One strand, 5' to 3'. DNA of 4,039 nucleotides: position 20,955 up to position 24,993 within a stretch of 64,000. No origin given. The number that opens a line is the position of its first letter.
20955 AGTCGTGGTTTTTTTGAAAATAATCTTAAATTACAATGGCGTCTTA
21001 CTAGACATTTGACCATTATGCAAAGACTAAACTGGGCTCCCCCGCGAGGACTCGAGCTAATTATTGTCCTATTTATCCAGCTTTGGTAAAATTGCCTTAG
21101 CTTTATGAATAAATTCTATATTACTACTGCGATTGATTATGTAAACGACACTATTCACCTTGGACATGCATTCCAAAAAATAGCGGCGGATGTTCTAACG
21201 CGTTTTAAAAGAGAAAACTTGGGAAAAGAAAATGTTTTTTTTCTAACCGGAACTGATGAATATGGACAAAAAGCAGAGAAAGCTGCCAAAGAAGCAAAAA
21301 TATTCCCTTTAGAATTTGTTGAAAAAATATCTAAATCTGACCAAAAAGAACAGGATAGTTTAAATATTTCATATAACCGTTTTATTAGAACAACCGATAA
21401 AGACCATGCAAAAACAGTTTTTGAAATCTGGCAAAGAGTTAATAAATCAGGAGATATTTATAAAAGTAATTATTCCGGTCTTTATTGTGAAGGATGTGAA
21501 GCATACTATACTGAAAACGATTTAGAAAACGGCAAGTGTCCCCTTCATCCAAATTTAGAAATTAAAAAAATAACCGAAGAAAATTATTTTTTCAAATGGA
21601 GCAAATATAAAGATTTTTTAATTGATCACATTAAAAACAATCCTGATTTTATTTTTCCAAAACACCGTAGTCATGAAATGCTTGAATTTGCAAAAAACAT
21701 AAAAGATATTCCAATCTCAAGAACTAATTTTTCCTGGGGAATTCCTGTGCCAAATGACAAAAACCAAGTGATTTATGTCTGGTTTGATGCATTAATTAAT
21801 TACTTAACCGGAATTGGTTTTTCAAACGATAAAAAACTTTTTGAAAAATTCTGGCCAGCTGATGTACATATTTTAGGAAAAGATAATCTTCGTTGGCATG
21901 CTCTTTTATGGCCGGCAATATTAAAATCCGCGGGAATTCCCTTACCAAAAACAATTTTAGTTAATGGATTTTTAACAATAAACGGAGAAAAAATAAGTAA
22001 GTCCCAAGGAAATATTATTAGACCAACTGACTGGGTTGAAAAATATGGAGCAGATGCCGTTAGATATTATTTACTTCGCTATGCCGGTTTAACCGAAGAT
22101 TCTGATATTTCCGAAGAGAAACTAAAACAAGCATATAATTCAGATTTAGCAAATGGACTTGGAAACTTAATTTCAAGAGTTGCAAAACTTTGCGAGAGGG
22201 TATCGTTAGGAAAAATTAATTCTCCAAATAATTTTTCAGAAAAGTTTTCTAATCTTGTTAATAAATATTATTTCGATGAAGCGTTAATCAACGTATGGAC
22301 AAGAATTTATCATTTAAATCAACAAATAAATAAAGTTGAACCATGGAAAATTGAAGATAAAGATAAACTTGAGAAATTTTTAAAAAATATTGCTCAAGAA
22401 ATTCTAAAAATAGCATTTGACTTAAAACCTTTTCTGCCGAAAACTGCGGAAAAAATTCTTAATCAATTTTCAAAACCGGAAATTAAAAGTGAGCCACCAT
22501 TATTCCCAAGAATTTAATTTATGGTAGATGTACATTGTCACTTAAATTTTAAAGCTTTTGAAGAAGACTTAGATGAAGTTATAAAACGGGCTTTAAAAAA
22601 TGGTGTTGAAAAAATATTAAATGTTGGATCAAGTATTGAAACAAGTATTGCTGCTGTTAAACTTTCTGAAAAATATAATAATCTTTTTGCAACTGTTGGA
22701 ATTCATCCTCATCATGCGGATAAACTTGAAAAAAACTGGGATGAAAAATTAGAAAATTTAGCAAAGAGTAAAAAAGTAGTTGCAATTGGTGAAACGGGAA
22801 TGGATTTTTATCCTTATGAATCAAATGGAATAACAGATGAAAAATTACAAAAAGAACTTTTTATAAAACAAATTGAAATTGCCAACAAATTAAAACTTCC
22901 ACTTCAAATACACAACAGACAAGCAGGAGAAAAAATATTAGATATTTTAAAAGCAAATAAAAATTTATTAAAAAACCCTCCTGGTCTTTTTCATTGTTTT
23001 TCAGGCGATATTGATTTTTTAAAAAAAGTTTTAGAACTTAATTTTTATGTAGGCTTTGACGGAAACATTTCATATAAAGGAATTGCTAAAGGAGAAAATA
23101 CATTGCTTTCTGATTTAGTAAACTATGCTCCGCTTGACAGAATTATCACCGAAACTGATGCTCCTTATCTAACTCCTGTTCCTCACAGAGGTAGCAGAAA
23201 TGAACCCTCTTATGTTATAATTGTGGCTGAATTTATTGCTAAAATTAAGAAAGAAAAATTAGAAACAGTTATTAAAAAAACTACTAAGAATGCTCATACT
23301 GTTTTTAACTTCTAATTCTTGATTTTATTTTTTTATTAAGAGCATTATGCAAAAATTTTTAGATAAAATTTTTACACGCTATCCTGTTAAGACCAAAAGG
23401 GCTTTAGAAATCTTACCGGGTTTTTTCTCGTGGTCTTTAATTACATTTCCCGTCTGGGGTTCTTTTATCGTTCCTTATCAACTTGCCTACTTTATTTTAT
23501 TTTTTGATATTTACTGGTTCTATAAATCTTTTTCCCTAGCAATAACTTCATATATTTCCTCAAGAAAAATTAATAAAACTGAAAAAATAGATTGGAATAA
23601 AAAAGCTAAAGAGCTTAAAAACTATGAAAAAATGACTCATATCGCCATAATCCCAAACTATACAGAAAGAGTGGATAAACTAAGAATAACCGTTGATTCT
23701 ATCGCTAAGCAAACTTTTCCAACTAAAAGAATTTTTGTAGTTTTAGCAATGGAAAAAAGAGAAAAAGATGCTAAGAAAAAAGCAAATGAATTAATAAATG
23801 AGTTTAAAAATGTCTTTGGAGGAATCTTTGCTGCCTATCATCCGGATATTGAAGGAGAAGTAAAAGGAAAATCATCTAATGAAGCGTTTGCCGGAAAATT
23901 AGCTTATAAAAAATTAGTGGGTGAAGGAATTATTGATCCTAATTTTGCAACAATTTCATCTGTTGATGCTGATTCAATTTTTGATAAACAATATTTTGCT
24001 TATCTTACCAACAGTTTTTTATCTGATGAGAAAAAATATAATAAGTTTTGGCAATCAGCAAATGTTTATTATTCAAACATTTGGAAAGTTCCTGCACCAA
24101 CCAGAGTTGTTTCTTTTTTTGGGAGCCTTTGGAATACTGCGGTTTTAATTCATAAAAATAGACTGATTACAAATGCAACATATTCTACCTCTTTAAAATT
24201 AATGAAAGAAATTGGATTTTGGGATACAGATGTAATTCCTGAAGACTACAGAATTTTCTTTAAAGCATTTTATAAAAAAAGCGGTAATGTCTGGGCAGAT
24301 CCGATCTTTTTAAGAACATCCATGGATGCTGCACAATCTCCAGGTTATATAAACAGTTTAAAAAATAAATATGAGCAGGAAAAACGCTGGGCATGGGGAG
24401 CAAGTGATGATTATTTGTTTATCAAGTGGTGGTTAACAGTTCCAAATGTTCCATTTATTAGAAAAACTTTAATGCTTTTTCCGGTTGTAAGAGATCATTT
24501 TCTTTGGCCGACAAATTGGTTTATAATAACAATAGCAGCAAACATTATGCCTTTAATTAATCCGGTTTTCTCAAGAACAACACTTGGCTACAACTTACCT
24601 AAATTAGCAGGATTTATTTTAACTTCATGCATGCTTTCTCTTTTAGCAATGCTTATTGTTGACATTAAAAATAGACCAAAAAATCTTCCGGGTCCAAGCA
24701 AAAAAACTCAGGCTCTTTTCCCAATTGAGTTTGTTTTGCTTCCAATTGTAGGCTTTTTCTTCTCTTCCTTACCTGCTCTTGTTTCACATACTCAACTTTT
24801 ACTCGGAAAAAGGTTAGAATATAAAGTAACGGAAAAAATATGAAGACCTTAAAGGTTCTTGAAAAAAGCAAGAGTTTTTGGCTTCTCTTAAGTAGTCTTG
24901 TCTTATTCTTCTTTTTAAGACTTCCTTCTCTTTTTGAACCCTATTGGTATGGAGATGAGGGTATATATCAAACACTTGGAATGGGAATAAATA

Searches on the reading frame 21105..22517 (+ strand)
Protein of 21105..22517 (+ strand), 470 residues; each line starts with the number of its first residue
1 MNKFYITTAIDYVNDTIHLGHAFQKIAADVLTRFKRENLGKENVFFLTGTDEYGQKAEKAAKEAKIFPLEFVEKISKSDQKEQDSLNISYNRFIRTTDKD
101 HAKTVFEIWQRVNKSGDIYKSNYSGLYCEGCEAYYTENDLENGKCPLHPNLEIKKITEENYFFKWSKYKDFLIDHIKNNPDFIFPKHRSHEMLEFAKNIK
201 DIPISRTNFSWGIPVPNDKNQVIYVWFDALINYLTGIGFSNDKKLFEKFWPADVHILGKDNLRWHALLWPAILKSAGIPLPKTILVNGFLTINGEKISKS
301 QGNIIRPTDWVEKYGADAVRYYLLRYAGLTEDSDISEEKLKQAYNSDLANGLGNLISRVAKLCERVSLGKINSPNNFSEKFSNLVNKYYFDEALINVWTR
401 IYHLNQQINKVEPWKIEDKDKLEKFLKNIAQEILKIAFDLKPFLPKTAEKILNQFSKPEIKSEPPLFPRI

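Call 8: search_protein_families(library=pfam, proteins=[window:21105-22517:+], max_evalue=0.01)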
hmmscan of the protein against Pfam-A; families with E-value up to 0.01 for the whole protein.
window:21105-22517:+ (470 aa): 4 families
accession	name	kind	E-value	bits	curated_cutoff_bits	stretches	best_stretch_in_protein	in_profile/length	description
PF09334.17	tRNA-synt_1g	-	4.6e-100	335.6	20.1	2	139-359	163-390/391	tRNA synthetases class I (M)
PF00133.28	tRNA-synt_1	-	1.6e-29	103.4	22.7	2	220-335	296-413/414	tRNA synthetases class I (I, L, M and V)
PF01406.26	tRNA-synt_1e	-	1.2e-14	54.8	27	2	280-344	237-300/301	tRNA synthetases class I (C) catalytic domain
PF01921.24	tRNA-synt_1f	-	0.00015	21.3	27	1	277-327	263-313/360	tRNA synthetases class I (K)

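Call 65: find_homologous_proteins(query=window:21105-22517:+, max_evalue=1e-80)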
Query window:21105-22517:+ (470 aa): 7894 proteins with E <= 1e-80 among 8000 candidates; the best 120 are listed.
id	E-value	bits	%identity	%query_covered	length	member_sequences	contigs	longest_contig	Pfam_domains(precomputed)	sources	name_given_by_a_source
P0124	0.0e+0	1083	100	100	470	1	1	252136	PF09334.18,PF01406.26,PF00133.29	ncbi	-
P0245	6.1e-274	927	84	100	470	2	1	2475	PF09334.18,PF01406.26,PF00133.29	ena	-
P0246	5.6e-253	858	78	100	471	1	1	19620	PF09334.18,PF01406.26,PF00133.29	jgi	jgi:methionyl-tRNA synthetase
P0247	2.1e-240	816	75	100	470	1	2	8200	PF09334.18,PF01406.26,PF00133.29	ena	-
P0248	1.1e-237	807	75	100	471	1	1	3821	PF09334.18,PF01406.26,PF00133.29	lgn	-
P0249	5.3e-237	805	74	100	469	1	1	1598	PF09334.18,PF01406.26,PF00133.29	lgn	-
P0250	2.2e-236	803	75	100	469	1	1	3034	PF09334.18,PF01406.26,PF00133.29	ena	-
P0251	5.5e-236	802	75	100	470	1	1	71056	PF09334.18,PF01406.26,PF00133.29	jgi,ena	-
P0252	7.0e-235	798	73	100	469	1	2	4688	PF09334.18,PF01406.26,PF00133.29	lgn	-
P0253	7.9e-234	795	74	97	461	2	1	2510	PF09334.18,PF01406.26,PF00133.29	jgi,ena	-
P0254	1.2e-233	794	74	100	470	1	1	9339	PF09334.18,PF01406.26,PF00133.29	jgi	jgi:methionyl-tRNA synthetase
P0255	1.5e-233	794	74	100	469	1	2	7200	PF09334.18,PF01406.26,PF00133.29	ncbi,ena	-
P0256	4.3e-233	792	74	100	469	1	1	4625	PF09334.18,PF01406.26,PF00133.29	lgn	-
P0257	6.0e-233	792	73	100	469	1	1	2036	PF09334.18,PF01406.26,PF00133.29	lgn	-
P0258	9.5e-233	791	73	100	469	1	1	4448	PF09334.18,PF01406.26,PF00133.29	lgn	-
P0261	4.1e-231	786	74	100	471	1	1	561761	PF09334.18,PF01406.26,PF00133.29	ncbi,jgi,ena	-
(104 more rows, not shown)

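Call 66: find_encoding_contigs(protein=P0246, flank=7000, max_places=1)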
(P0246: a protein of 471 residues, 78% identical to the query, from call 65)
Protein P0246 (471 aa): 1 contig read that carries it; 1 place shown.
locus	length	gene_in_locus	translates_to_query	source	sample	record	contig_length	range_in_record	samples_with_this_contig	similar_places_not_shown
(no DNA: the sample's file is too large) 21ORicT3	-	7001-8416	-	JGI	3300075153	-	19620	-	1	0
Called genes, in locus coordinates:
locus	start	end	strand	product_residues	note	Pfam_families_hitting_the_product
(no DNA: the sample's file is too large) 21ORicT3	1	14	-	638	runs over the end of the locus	PF00012:HSP70, PF06723:MreB_Mbl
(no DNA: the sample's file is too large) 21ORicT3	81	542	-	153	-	PF01025:GrpE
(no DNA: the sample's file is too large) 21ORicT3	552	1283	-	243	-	PF03444:WHD_HrcA (faint), PF01628:HrcA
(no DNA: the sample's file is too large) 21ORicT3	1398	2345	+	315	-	PF00535:Glycos_transf_2, PF10111:Glyco_tranf_2_2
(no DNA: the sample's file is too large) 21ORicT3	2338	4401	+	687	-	-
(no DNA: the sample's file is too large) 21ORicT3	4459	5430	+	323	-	PF01073:3Beta_HSD, PF01370:Epimerase, PF02719:Polysacc_synt_2, PF04321:RmlD_sub_bind, PF05368:NmrA, PF13460:NAD_binding_10, PF16363:GDP_Man_Dehyd, PF07993:NAD_binding_4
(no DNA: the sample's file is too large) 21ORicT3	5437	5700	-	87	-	-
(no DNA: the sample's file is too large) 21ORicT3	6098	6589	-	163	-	-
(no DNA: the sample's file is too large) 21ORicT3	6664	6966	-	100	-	-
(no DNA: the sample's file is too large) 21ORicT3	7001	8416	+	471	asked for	PF00133:tRNA-synt_1, PF09334:tRNA-synt_1g, PF00133:tRNA-synt_1, PF01406:tRNA-synt_1e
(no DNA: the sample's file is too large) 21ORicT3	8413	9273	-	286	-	PF00892:EamA, PF06800:Sugar_transport, PF00892:EamA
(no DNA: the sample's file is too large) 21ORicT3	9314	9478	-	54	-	-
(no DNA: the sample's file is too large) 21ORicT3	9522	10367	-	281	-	-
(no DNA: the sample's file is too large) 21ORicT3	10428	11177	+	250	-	?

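Call 67: find_encoding_contigs(protein=P0251, flank=7000, max_places=1)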
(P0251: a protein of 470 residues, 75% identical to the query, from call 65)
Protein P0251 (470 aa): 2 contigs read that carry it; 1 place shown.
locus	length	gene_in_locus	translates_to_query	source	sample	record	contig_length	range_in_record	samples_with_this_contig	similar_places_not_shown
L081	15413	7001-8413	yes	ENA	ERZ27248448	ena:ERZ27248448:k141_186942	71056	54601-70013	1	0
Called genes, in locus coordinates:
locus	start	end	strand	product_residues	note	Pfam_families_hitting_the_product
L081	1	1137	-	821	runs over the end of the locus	PF12775:AAA_7 (faint), PF20720:nSTAND3 (faint), PF00004:AAA (weak), PF07724:AAA_2, PF07728:AAA_5, PF10431:ClpB_D2-small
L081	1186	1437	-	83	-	-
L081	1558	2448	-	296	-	PF00226:DnaJ, PF01556:DnaJ_C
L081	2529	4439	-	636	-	PF00012:HSP70, PF06723:MreB_Mbl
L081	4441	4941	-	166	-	PF01025:GrpE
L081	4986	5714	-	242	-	PF03444:WHD_HrcA (weak), PF01628:HrcA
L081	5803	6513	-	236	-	-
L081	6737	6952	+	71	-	-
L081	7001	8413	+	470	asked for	PF00133:tRNA-synt_1, PF09334:tRNA-synt_1g, PF00133:tRNA-synt_1, PF01406:tRNA-synt_1e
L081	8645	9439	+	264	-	PF01026:TatD_DNase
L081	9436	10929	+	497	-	-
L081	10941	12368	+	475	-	PF27757:Competence-induced_Ccs4_N (weak), PF13231:PMT_2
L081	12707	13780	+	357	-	PF00953:Glycos_transf_4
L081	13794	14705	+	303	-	PF01040:UbiA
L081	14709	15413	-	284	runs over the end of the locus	PF08308:PEGA (weak), PF08239:SH3_3 (weak)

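Call 68: find_encoding_contigs(protein=P0261, flank=7000, max_places=1)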
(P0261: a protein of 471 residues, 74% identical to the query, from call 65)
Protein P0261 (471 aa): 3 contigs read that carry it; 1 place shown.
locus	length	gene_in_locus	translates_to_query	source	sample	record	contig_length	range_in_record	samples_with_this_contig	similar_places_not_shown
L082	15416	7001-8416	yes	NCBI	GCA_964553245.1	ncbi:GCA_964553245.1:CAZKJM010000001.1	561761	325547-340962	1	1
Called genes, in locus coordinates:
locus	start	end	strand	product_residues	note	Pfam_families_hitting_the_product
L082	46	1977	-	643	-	PF00012:HSP70, PF06723:MreB_Mbl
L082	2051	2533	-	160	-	PF01025:GrpE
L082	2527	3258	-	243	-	PF03444:WHD_HrcA (weak), PF01628:HrcA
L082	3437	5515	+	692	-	-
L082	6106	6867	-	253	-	PF09992:NAGPA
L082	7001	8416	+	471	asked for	PF00133:tRNA-synt_1, PF09334:tRNA-synt_1g, PF00133:tRNA-synt_1, PF01406:tRNA-synt_1e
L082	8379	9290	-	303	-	PF01820:Dala_Dala_lig_N, PF02655:ATP-grasp_3 (weak), PF07478:Dala_Dala_lig_C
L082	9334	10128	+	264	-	PF01026:TatD_DNase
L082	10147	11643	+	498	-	PF13632:Glyco_trans_2_3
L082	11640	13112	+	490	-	PF02366:PMT (weak), PF13231:PMT_2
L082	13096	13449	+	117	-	-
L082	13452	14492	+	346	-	PF00953:Glycos_transf_4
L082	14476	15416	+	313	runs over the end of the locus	PF01040:UbiA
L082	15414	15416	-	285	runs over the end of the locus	PF08308:PEGA (weak), PF08239:SH3_3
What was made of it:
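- The closest relatives (MetRS 74-78% identical) keep the flanking synteny but lack the cassette (calls 66-68). The cassette moves as a four-gene unit and is absent from the closest relatives (calls 66-68), which argues against dependence on a distant gene. The cassette is absent from the closest relatives (calls 66-68), so it is not housekeeping.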

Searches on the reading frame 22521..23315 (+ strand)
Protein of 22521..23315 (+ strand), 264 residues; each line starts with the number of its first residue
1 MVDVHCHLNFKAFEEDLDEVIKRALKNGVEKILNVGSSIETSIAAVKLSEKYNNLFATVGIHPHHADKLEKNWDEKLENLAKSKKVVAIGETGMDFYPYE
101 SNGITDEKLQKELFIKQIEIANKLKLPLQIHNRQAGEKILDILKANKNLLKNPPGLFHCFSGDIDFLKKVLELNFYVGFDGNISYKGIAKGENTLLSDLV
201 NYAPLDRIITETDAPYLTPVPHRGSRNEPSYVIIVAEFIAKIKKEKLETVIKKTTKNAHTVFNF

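Call 8: search_protein_families(library=pfam, proteins=[window:22521-23315:+], max_evalue=0.01)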
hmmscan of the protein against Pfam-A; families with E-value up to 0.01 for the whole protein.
window:22521-23315:+ (264 aa): 1 family
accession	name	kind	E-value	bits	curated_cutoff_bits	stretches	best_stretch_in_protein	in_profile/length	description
PF01026.27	TatD_DNase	-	2.9e-79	266.5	27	1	2-263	1-253/253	TatD related DNase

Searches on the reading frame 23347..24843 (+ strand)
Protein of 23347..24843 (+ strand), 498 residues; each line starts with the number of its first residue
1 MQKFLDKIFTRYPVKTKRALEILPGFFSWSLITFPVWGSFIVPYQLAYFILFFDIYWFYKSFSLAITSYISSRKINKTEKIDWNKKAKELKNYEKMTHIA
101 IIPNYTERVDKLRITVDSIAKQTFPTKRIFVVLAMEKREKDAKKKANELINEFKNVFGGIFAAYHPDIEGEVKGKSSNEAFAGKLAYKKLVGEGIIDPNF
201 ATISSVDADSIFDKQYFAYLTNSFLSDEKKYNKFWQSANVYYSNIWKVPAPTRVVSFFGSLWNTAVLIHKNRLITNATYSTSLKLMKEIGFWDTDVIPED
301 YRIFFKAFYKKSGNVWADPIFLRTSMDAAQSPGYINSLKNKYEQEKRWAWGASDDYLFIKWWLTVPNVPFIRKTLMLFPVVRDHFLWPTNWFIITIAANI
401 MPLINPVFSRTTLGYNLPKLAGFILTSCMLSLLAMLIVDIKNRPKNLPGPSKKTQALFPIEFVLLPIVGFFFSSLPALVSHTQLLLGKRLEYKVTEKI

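Call 8: search_protein_families(library=pfam, proteins=[window:23347-24843:+], max_evalue=0.01)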
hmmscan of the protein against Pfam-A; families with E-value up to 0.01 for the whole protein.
window:23347-24843:+ (498 aa): 3 families
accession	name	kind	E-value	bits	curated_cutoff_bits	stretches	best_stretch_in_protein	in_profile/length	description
PF13632.12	Glyco_trans_2_3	-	7.1e-09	36.2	27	1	206-435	5-195/198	Glycosyl transferase family group 2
PF13641.12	Glyco_tranf_2_3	-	0.00049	20.6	27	1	100-227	5-112/230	Glycosyltransferase like family 2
PF03142.21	Chitin_synth_2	-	0.0033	16.6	27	1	85-133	14-62/527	Chitin synthase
